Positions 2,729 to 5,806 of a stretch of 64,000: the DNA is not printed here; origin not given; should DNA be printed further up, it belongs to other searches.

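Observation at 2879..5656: Single polypeptide fusing an NHL six-blade-type propeller to an octahaem cytochrome, with a second stand-alone NHL lipoprotein 1.7 kb downstream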

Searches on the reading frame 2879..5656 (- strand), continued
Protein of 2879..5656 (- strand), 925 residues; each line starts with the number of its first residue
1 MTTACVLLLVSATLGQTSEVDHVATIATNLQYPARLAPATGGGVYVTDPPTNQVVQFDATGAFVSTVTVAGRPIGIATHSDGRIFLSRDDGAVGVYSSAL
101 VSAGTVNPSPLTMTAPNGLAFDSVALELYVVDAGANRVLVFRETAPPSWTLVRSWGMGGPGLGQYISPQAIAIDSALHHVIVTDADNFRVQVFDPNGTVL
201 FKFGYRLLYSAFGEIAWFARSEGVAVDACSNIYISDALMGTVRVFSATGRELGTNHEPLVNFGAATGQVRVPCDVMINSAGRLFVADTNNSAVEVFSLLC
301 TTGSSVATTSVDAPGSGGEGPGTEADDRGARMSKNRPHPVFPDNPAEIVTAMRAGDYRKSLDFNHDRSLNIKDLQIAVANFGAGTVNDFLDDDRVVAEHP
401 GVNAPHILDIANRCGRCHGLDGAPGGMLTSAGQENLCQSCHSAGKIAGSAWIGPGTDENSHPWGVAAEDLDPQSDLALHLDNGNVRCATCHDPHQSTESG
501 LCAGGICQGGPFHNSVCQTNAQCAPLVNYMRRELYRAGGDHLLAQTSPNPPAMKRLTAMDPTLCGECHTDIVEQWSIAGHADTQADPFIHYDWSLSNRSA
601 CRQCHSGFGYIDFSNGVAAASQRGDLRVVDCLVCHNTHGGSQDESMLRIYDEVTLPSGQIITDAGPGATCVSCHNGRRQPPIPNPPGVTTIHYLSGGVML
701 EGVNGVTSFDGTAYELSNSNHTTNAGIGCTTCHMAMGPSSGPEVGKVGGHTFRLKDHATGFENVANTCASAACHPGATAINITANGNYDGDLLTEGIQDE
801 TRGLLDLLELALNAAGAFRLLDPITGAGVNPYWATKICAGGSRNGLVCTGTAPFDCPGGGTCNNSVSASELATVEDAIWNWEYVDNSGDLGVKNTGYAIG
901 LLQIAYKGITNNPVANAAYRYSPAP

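Call 6: search_solved_structures(query=window:2879-5656:-, max_evalue=1, show_alignments=2)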
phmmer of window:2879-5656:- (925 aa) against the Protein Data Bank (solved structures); distinct sequences matched with E-value up to 1: 28.
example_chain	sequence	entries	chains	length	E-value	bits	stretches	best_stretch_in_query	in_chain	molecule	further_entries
6d69_A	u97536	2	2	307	8.8e-27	96.8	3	118-296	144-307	NHL Repeat Region of D. melanogaster Thin | Thin, isoform D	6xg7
6fpt_A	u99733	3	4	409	1.1e-26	96.5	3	153-297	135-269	E3 ubiquitin-protein ligase TRIM71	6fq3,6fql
8j72_A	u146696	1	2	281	8.1e-26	93.6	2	154-297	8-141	E3 ubiquitin-protein ligase TRIM71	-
7qrx_A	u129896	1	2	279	6.2e-25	90.7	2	154-297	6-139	E3 ubiquitin-protein ligase TRIM71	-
9jur_A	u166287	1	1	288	6.7e-25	90.6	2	154-296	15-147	E3 ubiquitin-protein ligase TRIM71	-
7qrw_A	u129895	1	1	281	1.8e-15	59.4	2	161-307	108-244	Isoform 4 of Tripartite motif-containing protein 3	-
7b96_A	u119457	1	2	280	2.5e-14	55.6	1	36-297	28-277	Isoform 2 of Tripartite motif-containing protein 2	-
7qrv_A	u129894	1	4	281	2.8e-14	55.4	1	36-297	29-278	Tripartite motif-containing protein 2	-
7b2r_A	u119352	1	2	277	3.7e-14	55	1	36-295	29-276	Tripartite motif-containing protein 2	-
4zlr_A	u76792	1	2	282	3.2e-11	45.3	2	168-291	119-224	Brain tumor protein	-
5ex7_A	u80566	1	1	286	3.4e-11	45.2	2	168-291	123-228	Brain tumor protein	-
1q7f_A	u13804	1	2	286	3.5e-11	45.2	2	168-291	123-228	brain tumor CG10719-PA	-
1rwi_B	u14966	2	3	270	3.5e-07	31.9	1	28-187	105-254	Serine/threonine-protein kinase pknD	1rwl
3ww8_A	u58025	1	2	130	1.6e-06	29.8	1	27-139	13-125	Pizza3 protein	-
8pkr_A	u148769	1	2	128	5.1e-06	28.1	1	29-139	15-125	non-specific serine/threonine protein kinase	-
3fvz_A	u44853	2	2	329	0.17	13.1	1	128-296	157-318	Peptidyl-glycine alpha-amidating monooxygenase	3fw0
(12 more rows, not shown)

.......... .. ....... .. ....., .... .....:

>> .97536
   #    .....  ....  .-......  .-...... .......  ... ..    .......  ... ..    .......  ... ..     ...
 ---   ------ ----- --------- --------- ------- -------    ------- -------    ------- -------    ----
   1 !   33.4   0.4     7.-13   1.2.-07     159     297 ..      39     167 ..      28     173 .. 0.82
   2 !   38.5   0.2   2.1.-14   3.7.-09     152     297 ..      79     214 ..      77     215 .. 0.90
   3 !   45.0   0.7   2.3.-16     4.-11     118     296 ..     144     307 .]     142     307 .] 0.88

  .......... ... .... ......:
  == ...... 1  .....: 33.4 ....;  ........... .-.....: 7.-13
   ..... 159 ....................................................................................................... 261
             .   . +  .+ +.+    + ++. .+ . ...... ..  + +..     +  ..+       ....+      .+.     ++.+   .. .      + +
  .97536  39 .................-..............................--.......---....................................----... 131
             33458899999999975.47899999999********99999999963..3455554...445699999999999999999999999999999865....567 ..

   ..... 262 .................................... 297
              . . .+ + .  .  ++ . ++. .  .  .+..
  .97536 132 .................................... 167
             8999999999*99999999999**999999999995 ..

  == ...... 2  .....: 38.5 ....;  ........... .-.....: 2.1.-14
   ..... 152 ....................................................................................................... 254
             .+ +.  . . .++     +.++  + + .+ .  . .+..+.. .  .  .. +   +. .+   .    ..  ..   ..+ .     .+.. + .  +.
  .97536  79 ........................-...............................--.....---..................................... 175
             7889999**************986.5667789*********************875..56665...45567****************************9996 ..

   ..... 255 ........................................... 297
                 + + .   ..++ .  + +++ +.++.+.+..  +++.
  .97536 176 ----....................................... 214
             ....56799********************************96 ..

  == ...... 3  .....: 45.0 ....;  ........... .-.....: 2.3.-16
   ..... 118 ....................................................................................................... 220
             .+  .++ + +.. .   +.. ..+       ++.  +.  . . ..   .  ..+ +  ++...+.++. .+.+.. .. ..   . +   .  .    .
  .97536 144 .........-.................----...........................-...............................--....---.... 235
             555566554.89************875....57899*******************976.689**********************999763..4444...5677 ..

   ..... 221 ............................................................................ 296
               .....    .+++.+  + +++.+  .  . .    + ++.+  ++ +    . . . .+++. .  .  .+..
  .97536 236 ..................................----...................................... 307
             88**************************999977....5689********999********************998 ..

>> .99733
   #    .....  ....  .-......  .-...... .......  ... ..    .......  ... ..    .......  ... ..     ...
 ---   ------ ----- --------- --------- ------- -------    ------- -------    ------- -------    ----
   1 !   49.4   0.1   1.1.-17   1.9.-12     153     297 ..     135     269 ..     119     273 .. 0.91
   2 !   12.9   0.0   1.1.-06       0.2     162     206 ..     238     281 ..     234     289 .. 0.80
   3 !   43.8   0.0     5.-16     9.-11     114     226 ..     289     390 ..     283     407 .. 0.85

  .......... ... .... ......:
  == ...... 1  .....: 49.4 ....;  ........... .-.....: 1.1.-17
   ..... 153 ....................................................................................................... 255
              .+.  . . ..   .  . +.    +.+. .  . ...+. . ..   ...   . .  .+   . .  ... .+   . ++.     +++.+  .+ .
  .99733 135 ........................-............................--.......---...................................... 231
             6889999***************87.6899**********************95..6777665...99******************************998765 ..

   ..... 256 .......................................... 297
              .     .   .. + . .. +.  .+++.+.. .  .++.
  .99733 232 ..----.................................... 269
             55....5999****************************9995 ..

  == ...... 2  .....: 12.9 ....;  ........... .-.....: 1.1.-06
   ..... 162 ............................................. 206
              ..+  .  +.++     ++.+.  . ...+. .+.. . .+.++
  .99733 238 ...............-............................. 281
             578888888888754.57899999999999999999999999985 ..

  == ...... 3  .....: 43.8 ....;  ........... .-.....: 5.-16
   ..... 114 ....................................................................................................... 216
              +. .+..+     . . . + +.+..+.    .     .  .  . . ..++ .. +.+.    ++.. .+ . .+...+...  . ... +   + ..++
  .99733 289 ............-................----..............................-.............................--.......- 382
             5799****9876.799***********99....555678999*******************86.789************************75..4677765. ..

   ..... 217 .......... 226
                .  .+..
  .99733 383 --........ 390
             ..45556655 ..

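Call 17: find_encoding_contigs(protein=P0001, flank=10000, max_places=3)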
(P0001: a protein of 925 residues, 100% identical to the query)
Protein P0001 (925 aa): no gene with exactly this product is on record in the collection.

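Call 18: find_encoding_contigs(protein=P0064, flank=10000, max_places=2)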
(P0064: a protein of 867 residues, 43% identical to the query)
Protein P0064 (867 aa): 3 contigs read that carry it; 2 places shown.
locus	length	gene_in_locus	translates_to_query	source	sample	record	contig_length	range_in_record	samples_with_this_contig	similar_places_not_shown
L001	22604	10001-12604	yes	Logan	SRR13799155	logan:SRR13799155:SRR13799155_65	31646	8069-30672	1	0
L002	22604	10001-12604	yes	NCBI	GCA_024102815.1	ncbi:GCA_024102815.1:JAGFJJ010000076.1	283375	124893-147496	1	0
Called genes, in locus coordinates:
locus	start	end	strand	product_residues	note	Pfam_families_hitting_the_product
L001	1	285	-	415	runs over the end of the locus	PF25021:TEN_NHL (faint), PF01436:NHL (faint), PF08450:SGL (faint)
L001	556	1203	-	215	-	PF09699:Paired_CXXCH_1 (faint), PF14522:Cytochrome_C7 (faint)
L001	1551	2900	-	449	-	PF14522:Cytochrome_C7 (faint), PF02085:Cytochrom_CIII (faint), PF24734:DUF7685 (faint), PF09699:Paired_CXXCH_1, PF14537:Cytochrom_c3_2 (weak), PF09699:Paired_CXXCH_1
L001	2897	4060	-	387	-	-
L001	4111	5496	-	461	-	PF00072:Response_reg, PF00158:Sigma54_activat, PF14532:Sigma54_activ_2, PF25601:AAA_lid_14, PF02954:HTH_8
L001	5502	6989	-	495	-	PF00512:HisKA, PF02518:HATPase_c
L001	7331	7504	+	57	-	-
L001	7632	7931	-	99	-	PF09699:Paired_CXXCH_1 (weak)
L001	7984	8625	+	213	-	-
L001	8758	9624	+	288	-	-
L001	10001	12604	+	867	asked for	PF01436:NHL (faint), PF08450:SGL (weak), PF09699:Paired_CXXCH_1 (faint), PF14522:Cytochrome_C7 (faint)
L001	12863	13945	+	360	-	PF03706:LPG_synthase_TM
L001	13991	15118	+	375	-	PF00535:Glycos_transf_2, PF10111:Glyco_tranf_2_2 (weak)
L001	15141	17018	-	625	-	PF13231:PMT_2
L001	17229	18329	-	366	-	PF13685:Fe-ADH_2 (weak), PF01761:DHQ_synthase, PF24621:DHQS_C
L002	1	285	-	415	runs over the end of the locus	PF25021:TEN_NHL (faint), PF01436:NHL (faint), PF08450:SGL (faint)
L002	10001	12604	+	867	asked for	PF01436:NHL (faint), PF08450:SGL (weak), PF09699:Paired_CXXCH_1 (faint), PF14522:Cytochrome_C7 (faint)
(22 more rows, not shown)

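Call 21: find_related_loci(query=A1, collection=genome_contigs, flank=10000)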
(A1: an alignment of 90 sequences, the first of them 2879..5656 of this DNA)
Query A1 (925 aa) in genome_contigs; peptide patterns used: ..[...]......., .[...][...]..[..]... (x = any residue, [..] = any of these).
81 stretches matched a pattern; 65 encode a relative of the query (tblastn E <= 1e-3); 62 distinct loci.
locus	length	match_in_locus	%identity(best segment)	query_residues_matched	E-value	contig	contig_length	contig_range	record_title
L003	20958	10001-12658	54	11-924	0e+0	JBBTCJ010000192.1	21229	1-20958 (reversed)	MAG: Planctomycetota bacterium isolate H52-bin107_1 H52_bin107_1_000000000192, whole genome shotgun sequence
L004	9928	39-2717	52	1-925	0e+0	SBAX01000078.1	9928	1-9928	MAG: Phycisphaera mikurensis isolate Bin_18_1 Hy_contig2267, whole genome shotgun sequence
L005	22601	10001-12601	51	7-923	0e+0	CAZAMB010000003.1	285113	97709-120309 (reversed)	MAG TPA_asm: uncultured Phycisphaera sp. isolate SRP323723_co1_85 genome assembly, contig: NODE_14_length_285113_cov_14.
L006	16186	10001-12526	47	15-925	0e+0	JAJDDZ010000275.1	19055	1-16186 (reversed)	MAG: Phycisphaerae bacterium isolate OFTM286 OFTM286_274, whole genome shotgun sequence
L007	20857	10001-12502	46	1-923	0e+0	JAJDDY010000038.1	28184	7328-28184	MAG: Phycisphaerae bacterium isolate OFTM250 OFTM250_37, whole genome shotgun sequence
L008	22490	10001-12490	46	4-922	0e+0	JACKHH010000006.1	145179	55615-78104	MAG: Phycisphaerales bacterium isolate HK-STAS-PLAN-13 HK-STAS-PLAN-13_6, whole genome shotgun sequence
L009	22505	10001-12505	45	1-924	0e+0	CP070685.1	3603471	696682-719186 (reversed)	MAG: Phycisphaerales bacterium isolate bin658 chromosome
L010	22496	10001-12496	45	2-924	0e+0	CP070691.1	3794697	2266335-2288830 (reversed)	MAG: Phycisphaerales bacterium isolate bin621 chromosome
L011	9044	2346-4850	44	6-923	0e+0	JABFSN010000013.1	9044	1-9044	MAG: Phycisphaerales bacterium isolate WB-IL-13 seq_4072, whole genome shotgun sequence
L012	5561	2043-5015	54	1-911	0e+0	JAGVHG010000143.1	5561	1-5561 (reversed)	MAG: Phycisphaerae bacterium isolate DeMMO2_2 c_000000021724, whole genome shotgun sequence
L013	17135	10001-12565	43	1-923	0e+0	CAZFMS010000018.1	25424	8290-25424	MAG TPA_asm: uncultured Planctomycetaceae bacterium isolate SRP128015_co2_35 genome assembly, contig: NODE_809_length_25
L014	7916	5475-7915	57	1-677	0e+0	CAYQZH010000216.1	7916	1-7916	MAG TPA_asm: uncultured Phycisphaera sp. isolate SRP119689_co1_320 genome assembly, contig: NODE_14641_length_7916_cov_5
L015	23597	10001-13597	52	1-924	0e+0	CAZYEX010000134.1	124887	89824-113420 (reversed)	MAG TPA_asm: uncultured Phycisphaera sp. isolate binchicken_co165_75 genome assembly, contig: k141_1443260, whole genome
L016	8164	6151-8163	48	1-717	0e+0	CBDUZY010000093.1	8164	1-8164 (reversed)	MAG TPA_asm: uncultured bacterium isolate SRR22302364_concoct_124 genome assembly, contig: ERZ25073603.5223, whole genom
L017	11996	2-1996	46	177-922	0e+0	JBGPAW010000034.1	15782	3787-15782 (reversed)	MAG: Phycisphaerae bacterium isolate OBJ_0618_130150_12 k141_4458778_length_15782_cov_10.0000, whole genome shotgun sequ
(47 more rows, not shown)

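Call 25: search_protein_families(library=ncbifam, proteins=[window:2879-5656:-], max_evalue=0.01)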
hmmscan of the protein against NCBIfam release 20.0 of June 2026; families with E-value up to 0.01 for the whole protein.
window:2879-5656:- (925 aa): 7 families
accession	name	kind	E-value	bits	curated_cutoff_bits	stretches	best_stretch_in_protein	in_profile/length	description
NF035926.1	scyF_NHL_VPEP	equivalog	4.1e-24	85.4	350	1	114-257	152-285/376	scytonemin biosynthesis PEP-CTERM protein ScyF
TIGR01905.1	paired_CXXCH_1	subfamily_domain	5.4e-11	42.2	25.2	1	413-444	8-39/41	doubled CXXCH domain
TIGR03508.1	decahem_SO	subfamily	2.5e-07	30.4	192.2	0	409-443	187-221/258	DmsE family decaheme c-type cytochrome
NF041198.1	UshA_like_PCGU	equivalog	7e-05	21.6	275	1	562-678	409-512/519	UshA-like (seleno)protein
TIGR04315.1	octaheme_Shew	subfamily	0.00011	21.3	375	1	596-640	70-108/440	tetrathionate reductase family octaheme c-type cytochrome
NF033206.1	ScyE_fam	subfamily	0.00071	19.2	80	0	35-70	144-177/333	ScyD/ScyE family protein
NF045713.1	CxxCH_16_HmcA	equivalog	0.00078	18.1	400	0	411-497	174-258/541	sulfate respiration complex hexadecaheme cytochrome HmcA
